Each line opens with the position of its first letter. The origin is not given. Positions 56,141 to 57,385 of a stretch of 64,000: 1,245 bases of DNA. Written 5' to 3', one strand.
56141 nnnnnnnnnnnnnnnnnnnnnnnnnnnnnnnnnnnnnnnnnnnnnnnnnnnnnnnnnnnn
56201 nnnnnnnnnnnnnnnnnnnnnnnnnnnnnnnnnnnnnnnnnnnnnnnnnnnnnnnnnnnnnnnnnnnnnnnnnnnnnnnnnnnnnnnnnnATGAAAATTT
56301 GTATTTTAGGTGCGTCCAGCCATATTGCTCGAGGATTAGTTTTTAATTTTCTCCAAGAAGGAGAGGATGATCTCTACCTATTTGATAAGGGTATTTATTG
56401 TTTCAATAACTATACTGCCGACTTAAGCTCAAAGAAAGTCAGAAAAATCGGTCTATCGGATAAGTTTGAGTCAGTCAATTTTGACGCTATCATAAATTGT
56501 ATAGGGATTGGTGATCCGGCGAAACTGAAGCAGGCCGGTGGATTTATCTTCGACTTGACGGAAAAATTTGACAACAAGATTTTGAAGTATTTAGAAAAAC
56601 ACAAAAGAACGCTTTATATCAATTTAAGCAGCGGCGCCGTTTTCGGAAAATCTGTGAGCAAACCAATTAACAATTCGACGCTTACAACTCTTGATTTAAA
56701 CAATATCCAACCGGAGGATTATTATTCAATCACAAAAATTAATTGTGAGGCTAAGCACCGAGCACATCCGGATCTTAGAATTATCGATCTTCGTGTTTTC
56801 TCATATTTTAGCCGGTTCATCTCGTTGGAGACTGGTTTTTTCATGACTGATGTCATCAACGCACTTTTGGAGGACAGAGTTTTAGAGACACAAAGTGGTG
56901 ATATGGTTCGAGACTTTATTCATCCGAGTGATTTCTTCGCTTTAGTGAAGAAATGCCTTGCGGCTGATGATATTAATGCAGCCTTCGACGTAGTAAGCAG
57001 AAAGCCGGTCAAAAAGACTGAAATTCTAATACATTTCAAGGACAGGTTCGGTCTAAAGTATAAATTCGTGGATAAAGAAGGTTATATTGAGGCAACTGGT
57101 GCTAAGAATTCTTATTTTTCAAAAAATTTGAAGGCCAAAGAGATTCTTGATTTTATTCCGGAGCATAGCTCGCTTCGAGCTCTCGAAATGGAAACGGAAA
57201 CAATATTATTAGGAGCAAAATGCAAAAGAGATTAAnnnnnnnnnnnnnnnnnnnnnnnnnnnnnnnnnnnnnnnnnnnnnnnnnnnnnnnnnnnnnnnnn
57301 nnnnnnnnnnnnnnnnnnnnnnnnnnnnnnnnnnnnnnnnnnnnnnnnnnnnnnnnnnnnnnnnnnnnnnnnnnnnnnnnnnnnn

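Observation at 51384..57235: CDP-3,6-dideoxyhexose pathway extended by a ThDP-dependent AHAS-like enzyme and a reductase: candidate branched-chain (yersiniose-like) sugar; E3 reductase not in window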

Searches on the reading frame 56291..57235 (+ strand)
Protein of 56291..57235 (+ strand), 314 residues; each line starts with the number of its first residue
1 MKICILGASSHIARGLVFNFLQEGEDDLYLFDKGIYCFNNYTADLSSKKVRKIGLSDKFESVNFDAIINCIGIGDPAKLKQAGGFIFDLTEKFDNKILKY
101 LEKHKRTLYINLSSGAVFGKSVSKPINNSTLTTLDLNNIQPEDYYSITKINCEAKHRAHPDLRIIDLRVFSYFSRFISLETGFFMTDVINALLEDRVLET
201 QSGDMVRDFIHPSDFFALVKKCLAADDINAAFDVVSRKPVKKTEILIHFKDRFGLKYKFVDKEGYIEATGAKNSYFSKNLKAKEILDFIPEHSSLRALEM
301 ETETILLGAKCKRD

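Call 4: search_protein_families(library=pfam, proteins=[window:56291-57235:+])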
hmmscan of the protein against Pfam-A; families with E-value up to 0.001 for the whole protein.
window:56291-57235:+ (314 aa): 1 family
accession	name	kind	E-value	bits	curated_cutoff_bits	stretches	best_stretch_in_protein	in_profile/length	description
PF01370.27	Epimerase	-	8.1e-15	55.3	20.9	1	3-225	1-227/240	NAD dependent epimerase/dehydratase family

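Call 5: search_protein_families(library=ncbifam, proteins=[window:56291-57235:+])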
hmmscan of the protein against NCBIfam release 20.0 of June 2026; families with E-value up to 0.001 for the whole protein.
window:56291-57235:+ (314 aa): 1 family
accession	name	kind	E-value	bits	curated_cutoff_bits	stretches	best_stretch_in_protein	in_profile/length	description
TIGR02197.1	heptose_epim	equivalog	5.1e-05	22.6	274.6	0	3-151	1-144/316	ADP-glyceromanno-heptose 6-epimerase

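Call 25: search_solved_structures(query=window:56291-57235:+, max_evalue=0.01)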
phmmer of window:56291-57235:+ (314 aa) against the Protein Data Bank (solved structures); distinct sequences matched with E-value up to 0.01: 1.
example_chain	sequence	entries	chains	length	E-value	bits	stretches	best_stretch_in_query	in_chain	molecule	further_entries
3m2p_A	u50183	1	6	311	0.00087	22.1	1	81-299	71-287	UDP-N-acetylglucosamine 4-epimerase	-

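Call 35: find_homologous_proteins(query=window:56291-57235:+, max_evalue=0.00001)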
Query window:56291-57235:+ (314 aa): 348 proteins with E <= 0.00001 among 1509 candidates; the best 120 are listed.
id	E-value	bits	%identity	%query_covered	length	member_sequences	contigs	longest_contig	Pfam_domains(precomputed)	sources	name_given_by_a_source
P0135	3.9e-205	698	100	100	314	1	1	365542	PF01370.28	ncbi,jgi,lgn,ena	ncbi:MAG: NAD-dependent epimerase/dehydratase family protein [Patescibacteria group bacterium]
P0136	2.0e-91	325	50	98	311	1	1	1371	PF01370.28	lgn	-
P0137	2.3e-81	292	47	97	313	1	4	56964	PF01370.28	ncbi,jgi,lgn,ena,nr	ncbi:MAG: NAD(P)-dependent oxidoreductase [Methanococcoides sp.]|nr:NAD(P)-dependent oxidoreductase 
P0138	4.0e-81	291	48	97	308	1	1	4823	PF16363.12,PF01370.28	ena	-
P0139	6.7e-81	290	46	97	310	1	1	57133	PF01370.28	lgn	-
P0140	3.0e-80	288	48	97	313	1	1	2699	PF01370.28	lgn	-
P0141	5.9e-80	287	47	98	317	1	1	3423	PF01370.28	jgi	-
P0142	6.3e-79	284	45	97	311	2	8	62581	PF01370.28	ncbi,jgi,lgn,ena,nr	ncbi:MAG: hypothetical protein A2539_01150 [Elusimicrobia bacterium RIFOXYD2_FULL_34_15]|nr:MAG: hyp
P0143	7.1e-79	283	49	96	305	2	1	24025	PF01370.28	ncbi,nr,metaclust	ncbi:MAG: hypothetical protein A2Y41_06490 [Spirochaetes bacterium GWB1_36_13]|nr:MAG: hypothetical 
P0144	4.6e-78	281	46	97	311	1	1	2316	PF01370.28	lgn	-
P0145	1.4e-77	279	44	98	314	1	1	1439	PF01370.28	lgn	-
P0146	1.5e-77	279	46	97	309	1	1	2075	PF01370.28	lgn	-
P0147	2.1e-77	279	45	99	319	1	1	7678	PF01370.28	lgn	-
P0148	4.2e-77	278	46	97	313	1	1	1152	PF01370.28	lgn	-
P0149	5.6e-77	277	47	97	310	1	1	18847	PF01370.28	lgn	-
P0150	3.0e-76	275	46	97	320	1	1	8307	PF01370.28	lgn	-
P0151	3.3e-76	275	46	97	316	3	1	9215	PF01370.28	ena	-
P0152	3.6e-76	275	44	97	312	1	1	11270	PF01370.28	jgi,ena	-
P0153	8.3e-76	273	44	97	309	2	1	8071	PF01370.28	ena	-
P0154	9.2e-76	273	44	97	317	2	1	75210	PF01370.28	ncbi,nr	ncbi:MAG: NAD(P)-dependent oxidoreductase [Nitrospirae bacterium]|nr:NAD(P)-dependent oxidoreductase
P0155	1.9e-75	272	44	97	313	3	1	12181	PF01370.28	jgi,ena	jgi:nucleoside-diphosphate-sugar epimerase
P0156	3.1e-75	272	43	97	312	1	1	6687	PF01370.28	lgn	-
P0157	3.3e-75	271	43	100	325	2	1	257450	PF01370.28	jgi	-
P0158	4.6e-75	271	45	97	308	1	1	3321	PF01370.28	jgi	jgi:nucleoside-diphosphate-sugar epimerase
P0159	5.2e-75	271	44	97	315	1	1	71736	PF01370.28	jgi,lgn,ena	-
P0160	6.2e-75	271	43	97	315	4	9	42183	PF01370.28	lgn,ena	-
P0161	9.7e-75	270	43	97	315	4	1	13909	PF01370.28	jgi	-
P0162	1.1e-74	270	44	97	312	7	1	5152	PF01370.28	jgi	jgi:nucleoside-diphosphate-sugar epimerase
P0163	1.4e-74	269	43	97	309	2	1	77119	PF01370.28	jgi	jgi:nucleoside-diphosphate-sugar epimerase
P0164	1.8e-74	269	45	97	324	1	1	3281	PF01370.28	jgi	-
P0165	2.6e-74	268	43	98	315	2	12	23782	PF01370.28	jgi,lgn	jgi:nucleoside-diphosphate-sugar epimerase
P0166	3.3e-74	268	44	99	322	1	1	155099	PF01370.28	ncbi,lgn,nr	ncbi:MAG: NAD(P)-dependent oxidoreductase [Desulfuromonadales bacterium]|nr:NAD(P)-dependent oxidore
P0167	4.5e-74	268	43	98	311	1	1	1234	PF01370.28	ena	-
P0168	5.0e-74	268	42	98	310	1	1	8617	PF01370.28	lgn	-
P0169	5.1e-74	268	45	97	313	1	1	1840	PF01370.28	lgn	-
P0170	6.1e-74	267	42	98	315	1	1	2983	PF01370.28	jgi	jgi:nucleoside-diphosphate-sugar epimerase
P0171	7.3e-74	267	43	97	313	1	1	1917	PF01370.28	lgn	-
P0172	9.2e-74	267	42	97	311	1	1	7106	PF01370.28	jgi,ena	jgi:nucleoside-diphosphate-sugar epimerase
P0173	9.4e-74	267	42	97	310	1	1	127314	PF16363.12,PF01118.31,PF01370.28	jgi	jgi:nucleoside-diphosphate-sugar epimerase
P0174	1.5e-73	266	43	97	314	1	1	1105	PF01370.28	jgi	jgi:nucleoside-diphosphate-sugar epimerase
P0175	1.6e-73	266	43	97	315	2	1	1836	PF16363.12,PF01118.31,PF01370.28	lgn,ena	-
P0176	1.8e-73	266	43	97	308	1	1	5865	PF01370.28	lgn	-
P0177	4.7e-73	264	43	97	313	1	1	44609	PF01370.28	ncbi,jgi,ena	ncbi:MAG: NAD(P)-dependent oxidoreductase [Desulfuromonadales bacterium]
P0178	5.1e-73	264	42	97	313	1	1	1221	PF01370.28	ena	-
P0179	5.2e-73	264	42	97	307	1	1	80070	PF01118.31,PF01370.28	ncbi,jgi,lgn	ncbi:MAG: NAD(P)-dependent oxidoreductase [Parcubacteria group bacterium]|jgi:nucleoside-diphosphate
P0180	5.3e-73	264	44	97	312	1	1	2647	PF01370.28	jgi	jgi:nucleoside-diphosphate-sugar epimerase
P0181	8.7e-73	263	43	97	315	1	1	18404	PF01370.28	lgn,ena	-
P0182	9.6e-73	263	42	98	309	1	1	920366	PF01370.28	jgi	-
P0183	9.8e-73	263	45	97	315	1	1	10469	PF01370.28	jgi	jgi:nucleoside-diphosphate-sugar epimerase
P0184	1.1e-72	263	43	97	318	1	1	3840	PF01370.28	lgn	-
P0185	1.2e-72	263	44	97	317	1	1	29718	PF01370.28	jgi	jgi:nucleoside-diphosphate-sugar epimerase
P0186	1.7e-72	262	44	97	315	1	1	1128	PF01370.28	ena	-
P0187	1.9e-72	262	43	97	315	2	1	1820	PF01370.28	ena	-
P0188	1.9e-72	262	42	96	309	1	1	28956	PF01370.28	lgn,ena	-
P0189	1.9e-72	262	42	97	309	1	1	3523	PF01370.28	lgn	-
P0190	1.9e-72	262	43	97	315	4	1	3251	PF01370.28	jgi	jgi:nucleoside-diphosphate-sugar epimerase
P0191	2.0e-72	262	44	97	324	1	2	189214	PF01370.28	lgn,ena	-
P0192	2.2e-72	262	45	97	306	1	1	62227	PF01370.28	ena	-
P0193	2.4e-72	262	42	97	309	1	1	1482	PF01370.28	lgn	-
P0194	2.7e-72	262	42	97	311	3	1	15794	PF01370.28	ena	-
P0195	3.1e-72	262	44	97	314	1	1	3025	PF01370.28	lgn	-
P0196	3.1e-72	262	43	97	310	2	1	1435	PF01370.28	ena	-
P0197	3.7e-72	261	44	97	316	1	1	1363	PF01370.28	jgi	-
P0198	5.5e-72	261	43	97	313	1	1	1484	PF01370.28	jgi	jgi:nucleoside-diphosphate-sugar epimerase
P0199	5.9e-72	261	42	97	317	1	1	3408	PF01370.28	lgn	-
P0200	6.5e-72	261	43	97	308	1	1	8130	PF16363.12,PF01370.28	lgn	-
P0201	9.2e-72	260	44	97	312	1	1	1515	PF01370.28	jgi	jgi:nucleoside-diphosphate-sugar epimerase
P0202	9.7e-72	260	44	97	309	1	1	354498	PF01370.28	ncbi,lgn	-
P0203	1.0e-71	260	41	97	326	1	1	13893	PF01370.28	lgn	-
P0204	1.3e-71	260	40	97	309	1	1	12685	PF01370.28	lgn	-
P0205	1.5e-71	259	42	97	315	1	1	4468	PF01370.28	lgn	-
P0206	1.8e-71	259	42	98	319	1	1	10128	PF01370.28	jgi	jgi:nucleoside-diphosphate-sugar epimerase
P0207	2.0e-71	259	42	97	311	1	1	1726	PF01370.28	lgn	-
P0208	2.1e-71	259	42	97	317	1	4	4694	PF01370.28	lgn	-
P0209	2.2e-71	259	41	97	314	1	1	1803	PF01370.28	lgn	-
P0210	2.9e-71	258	42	97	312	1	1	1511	PF01370.28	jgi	jgi:nucleoside-diphosphate-sugar epimerase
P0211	3.2e-71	258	42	97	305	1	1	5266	PF01370.28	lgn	-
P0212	3.4e-71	258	41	97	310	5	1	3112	PF01370.28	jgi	jgi:nucleoside-diphosphate-sugar epimerase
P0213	3.9e-71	258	42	97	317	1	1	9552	PF01370.28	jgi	jgi:nucleoside-diphosphate-sugar epimerase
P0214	6.1e-71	257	44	97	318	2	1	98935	PF01370.28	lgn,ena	-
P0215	6.6e-71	257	42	97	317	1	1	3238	PF01370.28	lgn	-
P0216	8.0e-71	257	43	97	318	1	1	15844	PF01370.28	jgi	jgi:nucleoside-diphosphate-sugar epimerase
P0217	8.2e-71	257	44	97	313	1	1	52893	PF01370.28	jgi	jgi:nucleoside-diphosphate-sugar epimerase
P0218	1.1e-70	257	42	97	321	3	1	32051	PF01370.28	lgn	-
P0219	1.2e-70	256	42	99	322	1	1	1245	PF01370.28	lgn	-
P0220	1.3e-70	256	42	99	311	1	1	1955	PF01370.28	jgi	jgi:nucleoside-diphosphate-sugar epimerase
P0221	1.3e-70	256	42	97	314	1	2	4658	PF01370.28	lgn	-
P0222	1.4e-70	256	43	97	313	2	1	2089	PF01370.28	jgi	jgi:nucleoside-diphosphate-sugar epimerase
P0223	1.4e-70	256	43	97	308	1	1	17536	PF01370.28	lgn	-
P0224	1.4e-70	256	42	97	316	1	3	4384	PF01370.28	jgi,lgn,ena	-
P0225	2.1e-70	256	43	97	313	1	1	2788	PF01370.28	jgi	jgi:nucleoside-diphosphate-sugar epimerase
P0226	2.3e-70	256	42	98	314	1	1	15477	PF01370.28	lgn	-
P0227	3.2e-70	255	49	80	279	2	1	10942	PF01370.28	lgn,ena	-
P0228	3.4e-70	255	41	97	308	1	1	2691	PF01370.28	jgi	jgi:nucleoside-diphosphate-sugar epimerase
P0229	3.5e-70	255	42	97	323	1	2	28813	PF01370.28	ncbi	-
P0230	4.0e-70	255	41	97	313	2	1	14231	PF01370.28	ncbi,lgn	ncbi:NAD dependent epimerase/dehydratase family protein [compost metagenome]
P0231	4.2e-70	255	43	97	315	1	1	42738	PF01370.28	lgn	-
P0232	5.0e-70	254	42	98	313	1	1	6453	PF01370.28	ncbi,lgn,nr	ncbi:MAG: NAD-dependent epimerase/dehydratase family protein [Candidatus Omnitrophica bacterium]|nr:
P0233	6.9e-70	254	43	96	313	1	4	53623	PF01370.28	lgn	-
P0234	8.3e-70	254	42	97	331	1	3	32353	PF01370.28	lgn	-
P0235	1.1e-69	253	41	98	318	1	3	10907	PF01370.28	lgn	-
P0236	1.6e-69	253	41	97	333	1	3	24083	PF01370.28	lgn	-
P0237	1.6e-69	253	42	97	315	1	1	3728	PF01370.28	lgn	-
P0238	1.6e-69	253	43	97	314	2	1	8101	PF01370.28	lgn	-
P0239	1.6e-69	253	43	97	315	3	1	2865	PF01370.28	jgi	-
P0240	2.9e-69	252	43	97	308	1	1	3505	PF01370.28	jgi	jgi:nucleoside-diphosphate-sugar epimerase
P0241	3.0e-69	252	41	98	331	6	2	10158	PF01370.28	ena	-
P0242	3.9e-69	251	40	97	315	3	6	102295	PF01370.28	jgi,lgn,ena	-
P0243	4.3e-69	251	42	97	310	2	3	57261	PF01370.28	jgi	jgi:nucleoside-diphosphate-sugar epimerase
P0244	6.3e-69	251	42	97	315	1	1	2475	PF01370.28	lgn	-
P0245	7.5e-69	251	43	97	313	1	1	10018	PF01370.28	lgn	-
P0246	1.0e-68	250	43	97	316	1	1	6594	PF01370.28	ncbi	ncbi:MAG: NAD-dependent epimerase/dehydratase family protein [Syntrophothermus sp.]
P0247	1.1e-68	250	45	90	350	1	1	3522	PF01370.28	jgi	jgi:nucleoside-diphosphate-sugar epimerase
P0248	1.2e-68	250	41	97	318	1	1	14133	PF01370.28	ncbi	-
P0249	1.2e-68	250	42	97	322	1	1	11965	PF01370.28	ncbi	-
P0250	1.4e-68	250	44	97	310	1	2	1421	PF01370.28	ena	-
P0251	1.5e-68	250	42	97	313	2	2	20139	PF01370.28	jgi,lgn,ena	-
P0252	1.7e-68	249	44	97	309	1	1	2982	PF01370.28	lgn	-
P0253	2.2e-68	249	41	97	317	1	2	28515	PF01370.28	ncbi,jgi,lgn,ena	ncbi:MAG: NAD-dependent epimerase/dehydratase family protein [Candidatus Omnitrophota bacterium]|jgi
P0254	3.1e-68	249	42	97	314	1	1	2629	PF01370.28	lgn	-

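Call 36: find_encoding_contigs(protein=P0137, flank=7000, max_places=1)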
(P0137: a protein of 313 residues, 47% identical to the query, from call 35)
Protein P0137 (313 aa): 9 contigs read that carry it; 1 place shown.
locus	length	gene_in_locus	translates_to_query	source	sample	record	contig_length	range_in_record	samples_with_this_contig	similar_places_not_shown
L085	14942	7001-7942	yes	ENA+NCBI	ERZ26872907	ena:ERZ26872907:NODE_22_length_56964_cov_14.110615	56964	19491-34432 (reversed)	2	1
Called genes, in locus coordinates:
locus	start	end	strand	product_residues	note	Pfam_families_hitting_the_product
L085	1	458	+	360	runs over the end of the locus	PF00483:NTP_transferase, PF22640:ManC_GMP_beta-helix, PF01050:MannoseP_isomer, PF07883:Cupin_2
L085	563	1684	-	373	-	PF13506:Glyco_transf_21 (weak), PF00535:Glycos_transf_2, PF10111:Glyco_tranf_2_2 (weak), PF13641:Glyco_tranf_2_3, PF13632:Glyco_trans_2_3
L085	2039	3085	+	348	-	PF01370:Epimerase, PF04321:RmlD_sub_bind (weak), PF16363:GDP_Man_Dehyd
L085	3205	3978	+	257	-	PF00483:NTP_transferase, PF12804:NTP_transf_3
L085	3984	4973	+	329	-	PF01073:3Beta_HSD, PF01370:Epimerase, PF02719:Polysacc_synt_2, PF04321:RmlD_sub_bind, PF05368:NmrA, PF16363:GDP_Man_Dehyd, PF07993:NAD_binding_4, PF13460:NAD_binding_10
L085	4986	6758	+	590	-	PF02776:TPP_enzyme_N, PF00205:TPP_enzyme_M, PF02775:TPP_enzyme_C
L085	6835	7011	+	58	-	-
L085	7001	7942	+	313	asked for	PF01370:Epimerase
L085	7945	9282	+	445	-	PF01041:DegT_DnrJ_EryC1, PF00266:Aminotran_5 (weak), PF01053:Cys_Met_Meta_PP (weak)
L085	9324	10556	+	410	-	PF01041:DegT_DnrJ_EryC1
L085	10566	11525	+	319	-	PF04321:RmlD_sub_bind, PF01370:Epimerase, PF02719:Polysacc_synt_2 (faint), PF16363:GDP_Man_Dehyd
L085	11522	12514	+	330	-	PF13524:Glyco_trans_1_2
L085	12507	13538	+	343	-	PF00852:Glyco_transf_10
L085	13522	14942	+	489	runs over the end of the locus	PF01943:Polysacc_synt, PF13440:Polysacc_synt_3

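Call 37: find_encoding_contigs(protein=P0154, flank=7000, max_places=1)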
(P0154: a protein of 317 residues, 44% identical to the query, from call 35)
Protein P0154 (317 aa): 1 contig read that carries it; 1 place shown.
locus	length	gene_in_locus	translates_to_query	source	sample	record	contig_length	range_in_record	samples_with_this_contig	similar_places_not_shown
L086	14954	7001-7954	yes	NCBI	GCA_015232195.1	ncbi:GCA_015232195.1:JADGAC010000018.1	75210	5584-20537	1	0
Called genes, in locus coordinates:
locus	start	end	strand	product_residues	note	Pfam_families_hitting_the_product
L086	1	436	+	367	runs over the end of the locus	PF04055:Radical_SAM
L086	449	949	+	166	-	PF00293:NUDIX (weak)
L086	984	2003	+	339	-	PF04055:Radical_SAM, PF13186:SPASM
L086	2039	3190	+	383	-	PF05050:Methyltransf_21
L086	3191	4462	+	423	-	PF04055:Radical_SAM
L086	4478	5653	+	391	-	PF00465:Fe-ADH, PF13685:Fe-ADH_2 (weak), PF25137:ADH_Fe_C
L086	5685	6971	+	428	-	PF04055:Radical_SAM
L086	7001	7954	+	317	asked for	PF01370:Epimerase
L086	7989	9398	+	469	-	PF00535:Glycos_transf_2, PF13641:Glyco_tranf_2_3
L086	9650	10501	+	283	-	PF00106:adh_short, PF08659:KR, PF13561:adh_short_C2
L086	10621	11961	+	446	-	PF04055:Radical_SAM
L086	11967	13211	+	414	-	PF04055:Radical_SAM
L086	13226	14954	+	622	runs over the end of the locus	PF04055:Radical_SAM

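Call 38: find_encoding_contigs(protein=P0179, flank=7000, max_places=1)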
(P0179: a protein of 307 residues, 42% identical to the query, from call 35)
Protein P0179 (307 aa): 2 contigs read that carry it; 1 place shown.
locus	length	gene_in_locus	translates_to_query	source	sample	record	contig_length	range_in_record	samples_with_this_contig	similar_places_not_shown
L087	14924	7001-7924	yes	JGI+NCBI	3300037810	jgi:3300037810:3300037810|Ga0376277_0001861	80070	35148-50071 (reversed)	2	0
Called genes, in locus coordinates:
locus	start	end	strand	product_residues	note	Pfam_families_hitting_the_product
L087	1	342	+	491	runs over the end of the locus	PF02310:B12-binding, PF04055:Radical_SAM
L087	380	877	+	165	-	-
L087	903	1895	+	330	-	PF01073:3Beta_HSD, PF01370:Epimerase, PF02719:Polysacc_synt_2 (faint), PF04321:RmlD_sub_bind (weak), PF07993:NAD_binding_4 (faint), PF16363:GDP_Man_Dehyd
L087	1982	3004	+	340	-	PF00535:Glycos_transf_2, PF10111:Glyco_tranf_2_2 (weak), PF13641:Glyco_tranf_2_3 (weak)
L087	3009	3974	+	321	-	PF00106:adh_short (weak), PF01073:3Beta_HSD, PF01370:Epimerase, PF02719:Polysacc_synt_2, PF04321:RmlD_sub_bind, PF05368:NmrA (weak), PF16363:GDP_Man_Dehyd, PF07993:NAD_binding_4, +1 more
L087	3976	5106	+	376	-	PF01073:3Beta_HSD, PF01370:Epimerase, PF02719:Polysacc_synt_2, PF04321:RmlD_sub_bind, PF07993:NAD_binding_4 (faint), PF16363:GDP_Man_Dehyd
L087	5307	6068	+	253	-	PF00456:Transketolase_N, PF13292:DXP_synthase_N, PF00676:E1_dh (weak)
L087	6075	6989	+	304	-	PF02779:Transket_pyr, PF02780:Transketolase_C (weak)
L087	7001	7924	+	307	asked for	PF01118:Semialdhyde_dh (faint), PF01370:Epimerase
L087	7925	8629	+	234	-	PF13489:Methyltransf_23, PF13847:Methyltransf_31, PF08241:Methyltransf_11, PF08242:Methyltransf_12 (weak), PF13649:Methyltransf_25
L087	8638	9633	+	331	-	PF00535:Glycos_transf_2, PF10111:Glyco_tranf_2_2, PF13641:Glyco_tranf_2_3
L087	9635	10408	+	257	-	PF00483:NTP_transferase, PF12804:NTP_transf_3 (weak)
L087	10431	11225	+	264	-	PF13489:Methyltransf_23, PF13847:Methyltransf_31, PF08241:Methyltransf_11, PF08242:Methyltransf_12 (weak), PF13649:Methyltransf_25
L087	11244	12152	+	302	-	-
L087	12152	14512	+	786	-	-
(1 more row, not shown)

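Call 62: predict_structure(alignment_id=A3)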
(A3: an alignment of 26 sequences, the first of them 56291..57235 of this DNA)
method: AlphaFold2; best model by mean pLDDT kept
length: 314 residues; sequences in the alignment: 26
mean_pLDDT: 91.6   pTM: 0.91
mean pLDDT of the five models: 91.6, 90.6, 90.2, 90.0, 89.2
residues with pLDDT >= 90: 226; 70-90: 76; 50-70: 12; < 50: 0
segments of 3 or more residues with pLDDT < 50: none
pLDDT, mean of each block of 10 residues (from residue 1): 96 95 94 89 84 95 97 81 87 94 97 90 89 90 90 96 97 91 91 95 91 98 95 97 97 96 60 87 97 98 93 66
secondary structure, 60 per line:
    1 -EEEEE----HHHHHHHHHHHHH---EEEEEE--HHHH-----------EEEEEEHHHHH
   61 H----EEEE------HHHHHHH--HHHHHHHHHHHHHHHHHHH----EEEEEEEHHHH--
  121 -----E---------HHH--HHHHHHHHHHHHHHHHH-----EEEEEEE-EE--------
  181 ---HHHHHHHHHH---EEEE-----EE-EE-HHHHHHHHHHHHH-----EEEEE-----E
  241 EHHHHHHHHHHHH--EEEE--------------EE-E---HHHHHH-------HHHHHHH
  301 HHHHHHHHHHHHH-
elements in order: E2-6 H11-23 E27-32 H35-38 E50-55 H56-61 E66-69 H76-82 H85-103 E108-114 H115-118 H141-157 E163-169 H184-193 E197-200 H212-224 E230-234 H242-253 E256-259 H281-286 H294-313

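Call 65: fold_search(model_id=the predicted structure, library=pdb)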
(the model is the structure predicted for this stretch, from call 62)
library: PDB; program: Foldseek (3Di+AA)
matches with E <= 10: 1914; with E <= 0.001: 689
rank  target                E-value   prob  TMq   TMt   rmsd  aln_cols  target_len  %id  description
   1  8rdg_A                6.9e-18  1.00  0.76  0.76   4.0       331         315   15  Crystal structure of UDP-galactose 4-epimerase from Pyrococcus horikoshii with bound NAD (released 2024-12-18)
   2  6zl6_A                1.6e-17  1.00  0.77  0.77   3.7       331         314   18  Crystal Structure of UDP-Glucuronic acid 4-epimerase from Bacillus cereus in complex with UDP and NAD (released 2020-07-29)
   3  6bi4_B                1.7e-17  1.00  0.76  0.77   4.3       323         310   17  2.9 Angstrom Resolution Crystal Structure of dTDP-Glucose 4,6-dehydratase (rfbB) from Bacillus anthracis str. Ames in  (released 2017-11-08)
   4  7xpo_A                1.9e-17  1.00  0.80  0.73   3.5       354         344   17  Crystal Structure of UDP-Glc/GlcNAc 4-Epimerase with NAD/UDP-Glc (released 2023-05-17)
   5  7xpo_B                1.9e-17  1.00  0.80  0.75   3.5       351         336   17  Crystal Structure of UDP-Glc/GlcNAc 4-Epimerase with NAD/UDP-Glc (released 2023-05-17)
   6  8wop_A                2.1e-17  1.00  0.76  0.71   3.9       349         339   15  Crystal structure of Arabidopsis thaliana UDP-glucose 4-epimerase 2 (AtUGE2) complexed with UDP, wild-type (released 2024-05-08)
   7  6bi4_A                2.8e-17  1.00  0.76  0.77   3.7       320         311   16  2.9 Angstrom Resolution Crystal Structure of dTDP-Glucose 4,6-dehydratase (rfbB) from Bacillus anthracis str. Ames in  (released 2017-11-08)
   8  2b69                  3.2e-17  1.00  0.81  0.81   3.5       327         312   14  Crystal Structure of Human UDP-glucoronic acid decarboxylase (released 2005-10-18)
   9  4gll_B                3.2e-17  1.00  0.75  0.77   4.7       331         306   14  Crystal structure of human UDP-xylose synthase. (released 2012-09-05)
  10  6zlj_A                3.4e-17  1.00  0.76  0.76   4.6       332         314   17  Crystal Structure of UDP-Glucuronic acid 4-epimerase Y149F mutant from Bacillus cereus in complex with UDP-4-DEOXY-4-F (released 2020-07-29)
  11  8rdi_A                3.8e-17  1.00  0.76  0.76   4.0       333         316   15  Crystal structure of UDP-galactose 4-epimerase from Pyrococcus horikoshii containing Y145F mutation and with bound NAD (released 2024-12-18)
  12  8rdh_A                3.8e-17  1.00  0.75  0.74   4.2       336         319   15  Crystal structure of UDP-galactose 4-epimerase from Pyrococcus horikoshii with bound NAD and GDP-L-fucose (released 2024-12-18)
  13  7xpq_A                4.6e-17  1.00  0.78  0.72   3.8       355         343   17  Crystal Structure of UDP-Glc/GlcNAc 4-Epimerase with NAD/UDP-GlcNAc (released 2023-05-17)
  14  6kvc                  4.9e-17  1.00  0.74  0.78   3.8       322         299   16  MoeE5 in complex with UDP-glucose and NAD (released 2019-11-13)
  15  6zll_A                7.9e-17  1.00  0.79  0.77   3.6       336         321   18  Crystal Structure of UDP-Glucuronic acid 4-epimerase from Bacillus cereus in complex with UDP-Galacturonic acid and NA (released 2020-07-29)
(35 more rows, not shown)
